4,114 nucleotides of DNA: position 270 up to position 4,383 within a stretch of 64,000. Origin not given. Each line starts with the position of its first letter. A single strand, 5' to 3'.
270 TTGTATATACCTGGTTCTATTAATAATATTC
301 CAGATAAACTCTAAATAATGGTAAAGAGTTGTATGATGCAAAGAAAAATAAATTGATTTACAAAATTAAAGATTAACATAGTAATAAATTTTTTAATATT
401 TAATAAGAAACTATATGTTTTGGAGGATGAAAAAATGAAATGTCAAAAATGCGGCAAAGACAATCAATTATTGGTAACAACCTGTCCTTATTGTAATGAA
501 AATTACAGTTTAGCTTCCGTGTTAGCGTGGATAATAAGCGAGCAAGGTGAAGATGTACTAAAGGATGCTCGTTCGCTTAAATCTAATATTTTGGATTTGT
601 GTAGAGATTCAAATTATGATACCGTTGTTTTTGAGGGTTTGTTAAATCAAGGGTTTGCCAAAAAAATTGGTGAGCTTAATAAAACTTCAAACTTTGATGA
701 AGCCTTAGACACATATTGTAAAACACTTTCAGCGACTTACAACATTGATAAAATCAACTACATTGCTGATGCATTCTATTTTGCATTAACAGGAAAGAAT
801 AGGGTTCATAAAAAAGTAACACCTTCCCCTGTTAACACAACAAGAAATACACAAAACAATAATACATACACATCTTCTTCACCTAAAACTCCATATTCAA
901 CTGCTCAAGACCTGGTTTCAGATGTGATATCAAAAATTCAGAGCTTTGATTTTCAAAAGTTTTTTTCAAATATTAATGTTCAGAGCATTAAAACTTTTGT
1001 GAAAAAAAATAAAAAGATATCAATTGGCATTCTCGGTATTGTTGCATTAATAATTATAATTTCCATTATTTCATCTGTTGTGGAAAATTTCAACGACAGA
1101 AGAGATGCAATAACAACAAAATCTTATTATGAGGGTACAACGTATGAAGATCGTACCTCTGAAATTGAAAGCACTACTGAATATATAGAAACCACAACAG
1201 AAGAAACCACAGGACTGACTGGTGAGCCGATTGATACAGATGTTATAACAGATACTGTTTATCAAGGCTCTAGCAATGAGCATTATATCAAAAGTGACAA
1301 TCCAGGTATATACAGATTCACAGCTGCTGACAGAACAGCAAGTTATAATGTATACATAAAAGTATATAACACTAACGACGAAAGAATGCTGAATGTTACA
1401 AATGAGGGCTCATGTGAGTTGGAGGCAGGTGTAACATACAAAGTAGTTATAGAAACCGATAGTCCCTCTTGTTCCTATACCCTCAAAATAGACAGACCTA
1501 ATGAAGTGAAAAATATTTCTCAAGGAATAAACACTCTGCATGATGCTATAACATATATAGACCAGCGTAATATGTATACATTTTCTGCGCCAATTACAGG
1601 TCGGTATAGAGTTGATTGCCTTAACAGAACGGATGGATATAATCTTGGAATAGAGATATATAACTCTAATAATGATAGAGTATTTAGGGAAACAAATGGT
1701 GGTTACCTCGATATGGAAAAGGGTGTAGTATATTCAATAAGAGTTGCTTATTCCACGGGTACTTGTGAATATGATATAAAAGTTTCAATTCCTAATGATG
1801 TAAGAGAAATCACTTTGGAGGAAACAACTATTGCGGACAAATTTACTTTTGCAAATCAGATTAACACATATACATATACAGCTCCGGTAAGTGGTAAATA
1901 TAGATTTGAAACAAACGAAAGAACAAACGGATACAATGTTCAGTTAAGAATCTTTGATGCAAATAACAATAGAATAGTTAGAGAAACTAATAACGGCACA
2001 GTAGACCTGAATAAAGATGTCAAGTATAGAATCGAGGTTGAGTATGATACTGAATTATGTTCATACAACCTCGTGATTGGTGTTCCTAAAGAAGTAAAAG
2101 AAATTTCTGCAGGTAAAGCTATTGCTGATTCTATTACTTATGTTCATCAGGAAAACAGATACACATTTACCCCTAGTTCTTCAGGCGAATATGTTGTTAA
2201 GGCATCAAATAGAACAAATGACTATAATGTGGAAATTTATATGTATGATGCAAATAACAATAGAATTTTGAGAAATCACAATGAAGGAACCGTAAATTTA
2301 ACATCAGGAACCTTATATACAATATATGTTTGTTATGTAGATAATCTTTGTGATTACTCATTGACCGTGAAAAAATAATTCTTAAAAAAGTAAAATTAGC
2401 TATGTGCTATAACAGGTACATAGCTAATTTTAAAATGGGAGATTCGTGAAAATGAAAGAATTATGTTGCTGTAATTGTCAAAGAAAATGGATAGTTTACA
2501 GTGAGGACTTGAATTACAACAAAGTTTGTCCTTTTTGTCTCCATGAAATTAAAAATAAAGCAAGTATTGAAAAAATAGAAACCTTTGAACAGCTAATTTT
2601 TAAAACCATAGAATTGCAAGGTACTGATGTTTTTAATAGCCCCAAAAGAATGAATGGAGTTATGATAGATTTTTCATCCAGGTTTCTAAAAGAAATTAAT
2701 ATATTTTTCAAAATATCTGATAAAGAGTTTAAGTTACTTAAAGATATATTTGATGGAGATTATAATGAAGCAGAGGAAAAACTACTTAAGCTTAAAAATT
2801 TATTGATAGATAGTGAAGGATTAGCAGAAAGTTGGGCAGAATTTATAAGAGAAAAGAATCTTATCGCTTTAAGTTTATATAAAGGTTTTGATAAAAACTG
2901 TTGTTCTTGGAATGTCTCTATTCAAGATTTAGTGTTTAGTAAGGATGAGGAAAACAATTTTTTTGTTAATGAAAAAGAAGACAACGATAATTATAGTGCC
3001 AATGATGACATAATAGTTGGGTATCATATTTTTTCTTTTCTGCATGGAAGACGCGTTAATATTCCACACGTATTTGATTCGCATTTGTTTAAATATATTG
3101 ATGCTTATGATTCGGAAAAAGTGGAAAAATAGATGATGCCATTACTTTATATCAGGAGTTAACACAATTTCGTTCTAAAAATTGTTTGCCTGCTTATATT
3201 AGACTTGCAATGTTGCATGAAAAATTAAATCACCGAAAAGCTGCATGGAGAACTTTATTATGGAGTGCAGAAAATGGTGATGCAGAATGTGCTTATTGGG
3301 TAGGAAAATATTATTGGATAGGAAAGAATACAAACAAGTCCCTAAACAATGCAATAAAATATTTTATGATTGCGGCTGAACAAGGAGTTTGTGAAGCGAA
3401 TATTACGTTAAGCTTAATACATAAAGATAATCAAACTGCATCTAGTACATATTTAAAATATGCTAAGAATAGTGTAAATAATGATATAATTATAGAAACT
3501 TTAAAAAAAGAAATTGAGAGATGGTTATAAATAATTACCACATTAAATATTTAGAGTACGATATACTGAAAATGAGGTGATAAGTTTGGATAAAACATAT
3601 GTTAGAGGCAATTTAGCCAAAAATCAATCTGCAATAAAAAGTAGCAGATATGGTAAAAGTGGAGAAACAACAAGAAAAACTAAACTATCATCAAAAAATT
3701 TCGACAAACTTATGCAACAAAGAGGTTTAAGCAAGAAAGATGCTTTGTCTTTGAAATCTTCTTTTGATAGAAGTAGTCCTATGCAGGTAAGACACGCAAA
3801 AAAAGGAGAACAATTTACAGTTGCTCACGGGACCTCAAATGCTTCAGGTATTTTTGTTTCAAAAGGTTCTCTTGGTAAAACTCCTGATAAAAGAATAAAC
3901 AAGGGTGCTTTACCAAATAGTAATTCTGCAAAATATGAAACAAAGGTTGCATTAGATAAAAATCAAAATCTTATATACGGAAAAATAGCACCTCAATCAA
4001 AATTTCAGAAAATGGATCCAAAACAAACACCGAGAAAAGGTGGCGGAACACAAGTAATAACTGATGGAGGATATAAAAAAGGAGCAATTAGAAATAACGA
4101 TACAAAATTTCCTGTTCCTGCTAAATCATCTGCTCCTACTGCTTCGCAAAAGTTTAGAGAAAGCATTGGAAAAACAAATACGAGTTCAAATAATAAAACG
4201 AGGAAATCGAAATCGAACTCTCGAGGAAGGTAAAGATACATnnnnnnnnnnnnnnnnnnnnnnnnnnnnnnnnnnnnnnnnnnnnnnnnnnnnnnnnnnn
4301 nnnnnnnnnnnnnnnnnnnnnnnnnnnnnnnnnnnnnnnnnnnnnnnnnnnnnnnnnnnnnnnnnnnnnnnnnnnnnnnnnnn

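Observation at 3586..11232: Candidate undescribed multi-gene conflict/defence operon: TNT-like protein + kinase-NB-ARC-TPR + two orphans + JAB peptidase + Cys-rich miniprotein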

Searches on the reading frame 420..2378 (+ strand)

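Call 5: search_protein_families(library=pfam, proteins=[window:420-2378:+], max_evalue=0.1)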
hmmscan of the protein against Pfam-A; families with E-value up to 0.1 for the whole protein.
window:420-2378:+ (652 aa): 3 families
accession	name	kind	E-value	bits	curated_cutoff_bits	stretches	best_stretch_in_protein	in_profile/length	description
PF25214.1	HVO_B0008_N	-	0.0049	17.1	27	0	349-363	5-19/38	HVO_B0008 N-terminal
PF03691.19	UPF0167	-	0.051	13.8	25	0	2-41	17-54/174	Uncharacterised protein family (UPF0167)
PF23835.1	DUF7205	-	0.062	13.5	27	0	550-616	27-93/128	Domain of unknown function (DUF7205)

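Call 6: search_protein_families(library=padloc, proteins=[window:420-2378:+], max_evalue=0.1)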
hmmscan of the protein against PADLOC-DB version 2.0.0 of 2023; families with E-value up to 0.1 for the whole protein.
window:420-2378:+ (652 aa): 0 families

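Call 7: search_protein_families(library=ncbifam, proteins=[window:420-2378:+], max_evalue=0.1)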
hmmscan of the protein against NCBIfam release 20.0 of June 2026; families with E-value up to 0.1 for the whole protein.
window:420-2378:+ (652 aa): 1 family
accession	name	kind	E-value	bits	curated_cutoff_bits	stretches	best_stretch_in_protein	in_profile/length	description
NF045974.1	conju_CD1108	subfamily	0.03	14.1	100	1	185-237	40-92/190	CD1108 family mobile element protein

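Call 8: search_protein_families(library=phrogs, proteins=[window:420-2378:+], max_evalue=0.1)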
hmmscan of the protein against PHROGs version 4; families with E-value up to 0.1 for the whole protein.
window:420-2378:+ (652 aa): 3 families
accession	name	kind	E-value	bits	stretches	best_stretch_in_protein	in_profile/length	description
phrog_27608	-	unknown function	0.00092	20.6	0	528-560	56-88/94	-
phrog_8545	-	moron, auxiliary metabolic gene and host takeover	0.0031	18.3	1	190-321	4-129/177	superinfection exclusion Sie-like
phrog_17735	-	unknown function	0.055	14.9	0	81-119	16-54/89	-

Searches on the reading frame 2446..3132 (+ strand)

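Call 5: search_protein_families(library=pfam, proteins=[window:2446-3132:+], max_evalue=0.1)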
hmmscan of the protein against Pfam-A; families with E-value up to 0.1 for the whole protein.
window:2446-3132:+ (228 aa): 0 families

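Call 6: search_protein_families(library=padloc, proteins=[window:2446-3132:+], max_evalue=0.1)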
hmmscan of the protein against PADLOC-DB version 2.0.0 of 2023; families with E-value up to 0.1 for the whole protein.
window:2446-3132:+ (228 aa): 0 families

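Call 7: search_protein_families(library=ncbifam, proteins=[window:2446-3132:+], max_evalue=0.1)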
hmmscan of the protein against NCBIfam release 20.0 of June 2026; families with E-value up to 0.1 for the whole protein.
window:2446-3132:+ (228 aa): 0 families

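Call 8: search_protein_families(library=phrogs, proteins=[window:2446-3132:+], max_evalue=0.1)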
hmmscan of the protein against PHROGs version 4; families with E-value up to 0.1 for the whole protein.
window:2446-3132:+ (228 aa): 1 family
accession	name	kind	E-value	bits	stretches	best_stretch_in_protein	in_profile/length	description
phrog_4875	-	unknown function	0.057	14.6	1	4-52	11-57/77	-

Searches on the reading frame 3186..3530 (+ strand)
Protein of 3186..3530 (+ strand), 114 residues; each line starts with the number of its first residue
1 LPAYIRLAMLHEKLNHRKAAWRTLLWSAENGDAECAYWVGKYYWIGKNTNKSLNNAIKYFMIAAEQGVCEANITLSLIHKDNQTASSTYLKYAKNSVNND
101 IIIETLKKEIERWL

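Call 5: search_protein_families(library=pfam, proteins=[window:3186-3530:+], max_evalue=0.1)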
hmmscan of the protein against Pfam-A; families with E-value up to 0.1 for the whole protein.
window:3186-3530:+ (114 aa): 3 families
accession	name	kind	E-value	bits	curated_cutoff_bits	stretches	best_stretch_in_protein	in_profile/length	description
PF08238.18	Sel1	-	0.0012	19.8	30.7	1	33-67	1-35/36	Sel1 repeat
PF23310.1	TPR_27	-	0.05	13.7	27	0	50-110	42-105/110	Plant tetratrico peptide repeats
PF23634.1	PH_CERLI1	-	0.075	13.3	27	0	73-113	53-93/111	CERLI1-like PH domain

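Call 6: search_protein_families(library=padloc, proteins=[window:3186-3530:+], max_evalue=0.1)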
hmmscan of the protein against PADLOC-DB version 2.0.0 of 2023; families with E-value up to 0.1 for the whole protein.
window:3186-3530:+ (114 aa): 0 families

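Call 7: search_protein_families(library=ncbifam, proteins=[window:3186-3530:+], max_evalue=0.1)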
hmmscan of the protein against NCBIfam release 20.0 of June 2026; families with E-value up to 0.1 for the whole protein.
window:3186-3530:+ (114 aa): 2 families
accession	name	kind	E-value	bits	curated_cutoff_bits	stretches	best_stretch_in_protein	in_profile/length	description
NF033786.1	phenyl_MerG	equivalog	0.014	15.3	350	1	28-78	60-110/217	phenylmercury resistance protein MerG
NF047621.1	FlgprotMotXVib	equivalog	0.049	13.1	330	1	28-81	103-156/211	flagellar protein MotX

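Call 8: search_protein_families(library=phrogs, proteins=[window:3186-3530:+], max_evalue=0.1)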
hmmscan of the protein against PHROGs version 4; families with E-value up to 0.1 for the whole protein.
window:3186-3530:+ (114 aa): 2 families
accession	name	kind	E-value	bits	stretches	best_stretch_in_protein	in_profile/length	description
phrog_8741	-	unknown function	8.8e-09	36.1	1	20-83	133-196/380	-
phrog_4235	-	moron, auxiliary metabolic gene and host takeover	0.073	13.9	1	40-111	85-154/167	plastoquinol terminal oxidase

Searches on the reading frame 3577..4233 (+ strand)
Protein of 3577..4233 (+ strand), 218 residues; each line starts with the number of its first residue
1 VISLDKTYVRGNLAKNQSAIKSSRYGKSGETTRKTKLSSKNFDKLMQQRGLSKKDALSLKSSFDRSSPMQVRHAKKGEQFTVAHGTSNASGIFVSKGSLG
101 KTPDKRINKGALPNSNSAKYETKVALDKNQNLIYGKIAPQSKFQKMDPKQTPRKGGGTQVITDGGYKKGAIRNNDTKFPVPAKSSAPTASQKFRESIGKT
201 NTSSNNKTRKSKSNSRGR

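Call 5: search_protein_families(library=pfam, proteins=[window:3577-4233:+], max_evalue=0.1)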
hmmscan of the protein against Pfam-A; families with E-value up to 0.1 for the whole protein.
window:3577-4233:+ (218 aa): 0 families

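Call 6: search_protein_families(library=padloc, proteins=[window:3577-4233:+], max_evalue=0.1)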
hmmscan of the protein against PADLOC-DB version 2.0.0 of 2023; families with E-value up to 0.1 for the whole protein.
window:3577-4233:+ (218 aa): 0 families

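Call 7: search_protein_families(library=ncbifam, proteins=[window:3577-4233:+], max_evalue=0.1)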
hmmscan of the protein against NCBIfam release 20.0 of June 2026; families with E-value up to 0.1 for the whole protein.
window:3577-4233:+ (218 aa): 0 families

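Call 8: search_protein_families(library=phrogs, proteins=[window:3577-4233:+], max_evalue=0.1)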
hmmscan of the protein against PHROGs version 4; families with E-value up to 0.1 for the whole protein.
window:3577-4233:+ (218 aa): 0 families

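Call 19: find_homologous_proteins(query=window:3577-4233:+)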
Query window:3577-4233:+ (218 aa): 170 proteins with E <= 0.001 among 293 candidates; the best 120 are listed.
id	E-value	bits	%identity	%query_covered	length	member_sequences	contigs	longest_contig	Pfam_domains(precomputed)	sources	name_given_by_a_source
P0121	6.4e-123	427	94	100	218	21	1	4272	-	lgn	-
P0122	6.4e-114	397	88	99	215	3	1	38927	-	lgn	-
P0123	4.9e-103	362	80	99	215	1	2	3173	-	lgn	-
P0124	5.4e-87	309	69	99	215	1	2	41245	-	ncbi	-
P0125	1.8e-84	301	75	87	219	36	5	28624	-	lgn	-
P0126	1.0e-83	299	67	99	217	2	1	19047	-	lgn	-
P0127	4.9e-82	293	71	87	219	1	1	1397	-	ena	-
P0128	4.7e-81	290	74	85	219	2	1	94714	-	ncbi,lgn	-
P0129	6.6e-81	290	66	96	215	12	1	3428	-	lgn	-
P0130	2.4e-80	288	66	98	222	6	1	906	-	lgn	-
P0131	1.3e-77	279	66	96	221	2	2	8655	-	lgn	-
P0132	9.1e-77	276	68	92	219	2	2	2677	-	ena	-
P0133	4.7e-76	274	71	85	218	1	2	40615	-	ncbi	-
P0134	3.5e-71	258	59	98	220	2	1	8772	-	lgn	-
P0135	4.5e-71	258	78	70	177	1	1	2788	-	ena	-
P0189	4.1e-63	232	61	82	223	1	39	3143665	-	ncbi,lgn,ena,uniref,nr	ncbi:hypothetical protein [Claveliimonas bilis]|uniref:hypothetical protein n=1 Tax=Claveliimonas bi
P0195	8.2e-63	231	60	86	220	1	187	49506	-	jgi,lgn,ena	-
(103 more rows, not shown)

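Call 20: find_encoding_contigs(protein=P0189, flank=10000, max_places=3)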
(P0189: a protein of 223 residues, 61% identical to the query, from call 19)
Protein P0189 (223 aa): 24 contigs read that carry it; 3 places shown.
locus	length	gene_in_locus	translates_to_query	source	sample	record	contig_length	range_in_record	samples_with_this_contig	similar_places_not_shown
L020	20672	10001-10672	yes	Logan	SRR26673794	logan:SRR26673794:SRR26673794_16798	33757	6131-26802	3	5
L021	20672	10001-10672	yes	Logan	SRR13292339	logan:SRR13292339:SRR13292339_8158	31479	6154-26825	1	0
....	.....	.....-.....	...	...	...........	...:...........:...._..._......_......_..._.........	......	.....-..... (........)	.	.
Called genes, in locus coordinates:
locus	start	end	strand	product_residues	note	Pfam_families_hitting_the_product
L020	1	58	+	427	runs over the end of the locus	PF12696:TraG-D_C (weak)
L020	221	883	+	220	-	-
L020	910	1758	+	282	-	-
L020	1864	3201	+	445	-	PF00069:Pkinase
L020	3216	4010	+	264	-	PF00092:VWA, PF13519:VWA_2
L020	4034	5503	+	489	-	PF13672:PP2C_2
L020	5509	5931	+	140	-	-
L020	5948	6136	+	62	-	-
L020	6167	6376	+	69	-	-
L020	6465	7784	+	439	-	PF02534:T4SS-DNA_transf, PF01935:DUF87, PF10412:TrwB_AAD_bind, PF12696:TraG-D_C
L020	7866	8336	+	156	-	-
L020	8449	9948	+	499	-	PF25390:WD40_RLD, PF13540:RCC1_2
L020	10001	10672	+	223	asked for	-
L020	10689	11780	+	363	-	PF19789:DUF6273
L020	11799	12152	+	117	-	PF15616:TerY_C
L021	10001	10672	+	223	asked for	-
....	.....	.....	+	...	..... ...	-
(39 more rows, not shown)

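Call 21: find_encoding_contigs(protein=P0195, flank=10000, max_places=3)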
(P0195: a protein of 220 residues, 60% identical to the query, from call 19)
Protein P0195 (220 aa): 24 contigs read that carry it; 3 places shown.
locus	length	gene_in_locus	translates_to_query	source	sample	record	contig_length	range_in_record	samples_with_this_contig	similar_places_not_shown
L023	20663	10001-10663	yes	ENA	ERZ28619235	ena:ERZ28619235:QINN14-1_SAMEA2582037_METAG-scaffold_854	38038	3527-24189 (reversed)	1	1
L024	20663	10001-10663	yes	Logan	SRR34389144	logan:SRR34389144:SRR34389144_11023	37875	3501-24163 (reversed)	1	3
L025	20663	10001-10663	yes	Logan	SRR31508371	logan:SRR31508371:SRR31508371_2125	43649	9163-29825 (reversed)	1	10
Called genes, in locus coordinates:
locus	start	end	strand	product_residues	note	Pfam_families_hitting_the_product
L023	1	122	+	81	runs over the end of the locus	PF01381:HTH_3 (weak)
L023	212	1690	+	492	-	PF08238:Sel1 (weak)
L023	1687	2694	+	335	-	PF01841:Transglut_core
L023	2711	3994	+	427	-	-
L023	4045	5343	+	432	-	PF00069:Pkinase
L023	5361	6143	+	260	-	PF00092:VWA (weak), PF13519:VWA_2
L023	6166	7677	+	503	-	PF13672:PP2C_2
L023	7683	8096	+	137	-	-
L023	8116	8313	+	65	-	-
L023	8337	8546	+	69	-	-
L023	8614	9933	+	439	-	PF02534:T4SS-DNA_transf, PF01935:DUF87, PF10412:TrwB_AAD_bind, PF12696:TraG-D_C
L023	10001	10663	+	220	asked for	-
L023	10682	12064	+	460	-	PF08238:Sel1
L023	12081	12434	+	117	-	PF15616:TerY_C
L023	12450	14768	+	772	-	PF23310:TPR_27 (faint), PF08238:Sel1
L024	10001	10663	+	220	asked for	-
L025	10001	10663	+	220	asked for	-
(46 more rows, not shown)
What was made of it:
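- Closest known: Tse6 / TNT / Tne NAD. Different: A is free-standing, with a basic tail, and sits in ICE-like contexts (calls 20, 21).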

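Call 26: search_solved_structures(query=A2, max_evalue=10, show_alignments=3)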
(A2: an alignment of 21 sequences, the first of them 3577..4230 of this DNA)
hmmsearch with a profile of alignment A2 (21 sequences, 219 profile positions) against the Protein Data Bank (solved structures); distinct sequences matched with E-value up to 10: 1.
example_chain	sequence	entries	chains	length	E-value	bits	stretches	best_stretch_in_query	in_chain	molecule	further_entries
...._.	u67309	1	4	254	1.4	11.9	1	107-165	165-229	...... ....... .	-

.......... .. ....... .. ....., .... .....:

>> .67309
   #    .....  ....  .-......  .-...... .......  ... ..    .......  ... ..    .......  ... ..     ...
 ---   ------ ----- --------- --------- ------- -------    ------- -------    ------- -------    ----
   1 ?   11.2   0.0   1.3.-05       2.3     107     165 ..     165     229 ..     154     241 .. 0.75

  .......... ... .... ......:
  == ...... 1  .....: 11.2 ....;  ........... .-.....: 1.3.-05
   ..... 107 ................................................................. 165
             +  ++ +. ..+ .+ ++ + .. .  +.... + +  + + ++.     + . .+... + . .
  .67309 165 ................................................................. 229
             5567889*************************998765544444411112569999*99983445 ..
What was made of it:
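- Checked: A has no Pfam or PDB sequence hit (calls 5, 26).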

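Call 45: find_related_loci(query=A2, collection=viral_contigs, flank=10000)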
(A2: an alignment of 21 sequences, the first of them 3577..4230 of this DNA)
Query A2 (218 aa) in viral_contigs; peptide patterns used: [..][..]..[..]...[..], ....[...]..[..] (x = any residue, [..] = any of these).
15 stretches matched a pattern; 1 encode a relative of the query (tblastn E <= 1e-3); 1 distinct loci.
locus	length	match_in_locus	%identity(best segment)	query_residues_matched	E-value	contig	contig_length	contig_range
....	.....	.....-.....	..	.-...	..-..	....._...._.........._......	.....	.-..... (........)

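Call 58: search_dna_similar(query=window:3577-4230:+, collection=plasmids, mode=protein, max_rows=10)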
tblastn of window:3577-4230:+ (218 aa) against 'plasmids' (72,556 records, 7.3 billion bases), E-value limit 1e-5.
No match.

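Call 69: predict_structure(alignment_id=A8)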
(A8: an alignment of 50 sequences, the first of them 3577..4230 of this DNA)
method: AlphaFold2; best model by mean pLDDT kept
length: 218 residues; sequences in the alignment: 50
mean_pLDDT: 73.8   pTM: 0.60
mean pLDDT of the five models: 73.8, 71.4, 68.5, 67.3, 66.4
residues with pLDDT >= 90: 34; 70-90: 107; 50-70: 46; < 50: 31
segments of 3 or more residues with pLDDT < 50: 25-27, 181-187, 200-218
pLDDT, mean of each block of 10 residues (from residue 1): 68 75 52 86 88 87 90 91 68 82 79 68 88 91 82 86 85 68 46 59 39 40
secondary structure, 60 per line:
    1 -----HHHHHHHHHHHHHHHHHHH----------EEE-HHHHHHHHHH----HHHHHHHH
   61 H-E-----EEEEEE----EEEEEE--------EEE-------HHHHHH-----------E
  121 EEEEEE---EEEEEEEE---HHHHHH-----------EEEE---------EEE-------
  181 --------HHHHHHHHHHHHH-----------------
elements in order: H6-24 E35-37 H39-48 H53-61 E69-74 E79-84 E93-95 H103-108 E120-126 E130-137 H141-146 E158-161 E171-173 H189-201
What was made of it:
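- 3586..4233 (+): A: Tse6/TNT-fold NAD(P)+ glycohydrolase-like protein (215 aa from TTG 3586) with a Lys/Ser/Asn-rich basic C-terminal tail. It belongs to the variable array upstream of B, not to the conserved cassette. AF2 model has pLDDT 74 (call 69).
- On TNT/Tse6/Tne NADase toxins (A): The model is of moderate confidence, with pLDDT 74 (call 69).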

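Call 71: fold_search(model_id=the predicted structure, library=pdb)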
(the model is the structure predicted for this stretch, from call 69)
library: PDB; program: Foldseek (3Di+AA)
matches with E <= 10: 91; with E <= 0.001: 16
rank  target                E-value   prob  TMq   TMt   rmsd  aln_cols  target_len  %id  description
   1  4zv0_A                2.9e-06  1.00  0.45  0.69   4.6       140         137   14  Structure of Tse6 in complex with Tsi6 (released 2015-11-11)
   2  4zv4_D                4.5e-06  1.00  0.50  0.65  10.4       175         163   15  Structure of Tse6 in complex with EF-Tu (released 2015-11-11)
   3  4zv4_C                2.4e-05  1.00  0.46  0.60  10.7       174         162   16  Structure of Tse6 in complex with EF-Tu (released 2015-11-11)
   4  8pmr_C                5.4e-05  1.00  0.35  0.37  10.7       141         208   17  NADase from Aspergillus fumigatus with mutated calcium binding motif (D219A/E220A) (released 2023-11-15)
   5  6xtd_A                1.1e-04  1.00  0.36  0.56   3.9       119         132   20  Rhs1-CT in complex with cognate immunity protein RhsI1 (released 2021-07-28)
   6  6ygf_B                1.7e-04  1.00  0.34  0.36   3.9       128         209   20  NADase from Aspergillus fumigatus with trapped reaction products (released 2020-12-23)
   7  6yge_A                2.1e-04  1.00  0.35  0.36   3.9       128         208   20  NADase from Aspergillus fumigatus (released 2020-12-23)
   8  6ygg_B                2.5e-04  1.00  0.35  0.36   3.9       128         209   20  NADase from Aspergillus fumigatus complexed with a substrate anologue (released 2020-12-23)
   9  8pmr_D                2.5e-04  1.00  0.35  0.37   9.4       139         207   18  NADase from Aspergillus fumigatus with mutated calcium binding motif (D219A/E220A) (released 2023-11-15)
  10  8pms_C                2.7e-04  1.00  0.34  0.39   3.9       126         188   20  NADase from Aspergillus fumigatus with replaced C-terminus from Neurospora crassa (released 2023-11-15)
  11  8pms_A                2.7e-04  1.00  0.33  0.38   3.8       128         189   18  NADase from Aspergillus fumigatus with replaced C-terminus from Neurospora crassa (released 2023-11-15)
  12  8pmr_B                2.9e-04  1.00  0.34  0.36   4.0       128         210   20  NADase from Aspergillus fumigatus with mutated calcium binding motif (D219A/E220A) (released 2023-11-15)
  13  6yge_B                3.2e-04  1.00  0.35  0.36   3.9       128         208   20  NADase from Aspergillus fumigatus (released 2020-12-23)
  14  6ygf_A                4.7e-04  1.00  0.34  0.36   4.0       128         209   19  NADase from Aspergillus fumigatus with trapped reaction products (released 2020-12-23)
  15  8pmr_A                7.2e-04  1.00  0.34  0.35   4.1       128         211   20  NADase from Aspergillus fumigatus with mutated calcium binding motif (D219A/E220A) (released 2023-11-15)
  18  6b12_A                4.1e-03  1.00  0.36  0.63   2.8       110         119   14  Structure of Tne2 in complex with Tni2 (released 2017-12-20)
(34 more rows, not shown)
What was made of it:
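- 3586..4233 (+): Foldseek PDB hits: Tse6 4zv0 E 2.9e-6, AfNADase 6yge/8pmr, Tne2 6b12, Rhs1-CT 6xtd (call 71).
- On TNT/Tse6/Tne NADase toxins (A): Foldseek gives 4zv0 E 2.9e-6 (TM 0.69 on target), 6yge/8pmr at about 1e-4 and 6b12 at 4e-3, all at probability 1.00 (call 71).
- Closest known: Tse6 / TNT / Tne NAD. Same: A's predicted fold matches Tse6, fungal TNT-like NADases, Tne2 and an Rhs C-terminal toxin at Foldseek probability 1.00 (call 71).
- Checked: Its AF2 model (pLDDT 74) matches Tse6 (4zv0, E 2.9e-6, TM 0.69), A. fumigatus NADase and Tne2 (calls 69, 71).
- NADase fold (call 71). A has an NADase toxin fold (call 71).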
